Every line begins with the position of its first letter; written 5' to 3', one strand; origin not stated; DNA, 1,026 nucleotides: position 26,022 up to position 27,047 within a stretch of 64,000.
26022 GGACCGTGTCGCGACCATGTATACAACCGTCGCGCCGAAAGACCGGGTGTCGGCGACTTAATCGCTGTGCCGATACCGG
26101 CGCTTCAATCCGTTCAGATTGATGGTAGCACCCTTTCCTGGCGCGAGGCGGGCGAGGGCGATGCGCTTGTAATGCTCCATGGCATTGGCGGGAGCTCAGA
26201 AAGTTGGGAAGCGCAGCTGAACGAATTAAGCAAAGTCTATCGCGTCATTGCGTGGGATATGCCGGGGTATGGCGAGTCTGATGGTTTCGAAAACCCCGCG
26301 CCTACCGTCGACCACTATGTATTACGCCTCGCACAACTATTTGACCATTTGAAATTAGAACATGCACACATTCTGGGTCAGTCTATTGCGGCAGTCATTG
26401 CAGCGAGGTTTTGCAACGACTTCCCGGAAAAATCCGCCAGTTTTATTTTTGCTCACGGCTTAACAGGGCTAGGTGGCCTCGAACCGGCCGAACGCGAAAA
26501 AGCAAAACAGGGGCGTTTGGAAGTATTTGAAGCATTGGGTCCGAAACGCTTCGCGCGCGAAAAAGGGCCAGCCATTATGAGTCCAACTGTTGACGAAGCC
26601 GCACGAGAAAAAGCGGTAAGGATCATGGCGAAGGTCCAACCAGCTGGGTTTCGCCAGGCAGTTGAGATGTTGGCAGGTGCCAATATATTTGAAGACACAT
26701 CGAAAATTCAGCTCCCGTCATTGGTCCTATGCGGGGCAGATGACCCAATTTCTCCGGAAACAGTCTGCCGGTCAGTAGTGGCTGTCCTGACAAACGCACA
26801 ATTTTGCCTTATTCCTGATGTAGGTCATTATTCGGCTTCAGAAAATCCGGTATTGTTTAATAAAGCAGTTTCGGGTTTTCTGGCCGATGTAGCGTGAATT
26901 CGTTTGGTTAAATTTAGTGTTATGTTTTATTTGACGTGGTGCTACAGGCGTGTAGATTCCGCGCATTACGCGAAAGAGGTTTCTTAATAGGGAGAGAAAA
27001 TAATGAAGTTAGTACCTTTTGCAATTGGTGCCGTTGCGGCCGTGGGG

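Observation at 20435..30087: Candidate uncharacterised (de)carboxylation module of tandem UbiD-family paralogs with ALDH, PhyH oxygenase, alpha/beta hydrolase and a TAXI-TRAP transporter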

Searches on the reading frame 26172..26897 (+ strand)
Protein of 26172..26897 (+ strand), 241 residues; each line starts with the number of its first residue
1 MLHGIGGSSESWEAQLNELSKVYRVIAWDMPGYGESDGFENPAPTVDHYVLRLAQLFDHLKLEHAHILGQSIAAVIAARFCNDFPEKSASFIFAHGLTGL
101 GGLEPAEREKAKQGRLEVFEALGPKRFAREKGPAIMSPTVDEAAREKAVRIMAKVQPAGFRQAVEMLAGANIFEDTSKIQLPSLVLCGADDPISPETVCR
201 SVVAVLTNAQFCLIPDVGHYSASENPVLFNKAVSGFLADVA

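Call 55: search_protein_families(library=ncbifam, max_evalue=1e-10, proteins=[window:26172-26897:+])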
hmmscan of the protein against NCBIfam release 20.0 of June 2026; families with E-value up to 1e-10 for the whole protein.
window:26172-26897:+ (241 aa): 14 families
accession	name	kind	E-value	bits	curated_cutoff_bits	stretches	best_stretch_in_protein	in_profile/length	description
NF051488.1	bifunc_PcaDC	exception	9.8e-31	107.2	390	1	2-238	18-251/375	bifunctional 3-oxoadipate enol-lactonase/4-carboxymuconolactone decarboxylase PcaDC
TIGR02427.1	protocat_pcaD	equivalog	1.3e-27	96.8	255.85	1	4-237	21-250/251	3-oxoadipate enol-lactonase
TIGR03611.1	RutD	equivalog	8.9e-21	74.4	238.5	1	3-239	20-257/258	pyrimidine utilization protein D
NF050089.1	i_nPHAscl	equivalog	1.2e-18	67.2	300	1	1-95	23-116/288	intracellular short-chain-length polyhydroxyalkanoate depolymerase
TIGR03695.1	menH_SHCHC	equivalog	8.5e-18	64.7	208.55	1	1-237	7-251/252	2-succinyl-6-hydroxy-2,4-cyclohexadiene-1-carboxylate synthase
NF045632.1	hydroxlase_HsaD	equivalog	7.7e-17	61.1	400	1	1-238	39-289/290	4,5:9,10-diseco-3-hydroxy-5,9,17-trioxoandrosta-1(10),2-diene-4-oate hydrolase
NF051487.1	bifunc_PcaCD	exception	1.6e-16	60.4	430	1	3-238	179-412/413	bifunctional 4-carboxymuconolactone decarboxylase/3-oxoadipate enol-lactonase PcaCD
NF011457.0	PRK14875.1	equivalog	4.7e-16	58.7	307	1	1-91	137-226/372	acetoin dehydrogenase dihydrolipoyllysine-residue acetyltransferase subunit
TIGR03056.1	bchO_mg_che_rel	equivalog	2.1e-15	56.5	172.55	1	1-85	33-117/278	alpha/beta fold hydrolase BchO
TIGR01250.1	pro_imino_pep_2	subfamily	4.6e-15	55.9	167.65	0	2-97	31-130/288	proline iminopeptidase-family hydrolase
TIGR01738.1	bioH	equivalog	4.8e-12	46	206.95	0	1-92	9-94/245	pimeloyl-ACP methyl ester esterase BioH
NF045945.1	ProImpepLactob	equivalog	1e-11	44.8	400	0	1-97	32-132/293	proline iminopeptidase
TIGR03343.1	biphenyl_bphD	equivalog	3e-11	43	462.15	0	1-101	35-138/282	2-hydroxy-6-oxo-6-phenylhexa-2,4-dienoate hydrolase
TIGR02240.1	PHA_depoly_arom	equivalog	3.8e-11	42.8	250.6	1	3-219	32-245/276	poly(3-hydroxyalkanoate) depolymerase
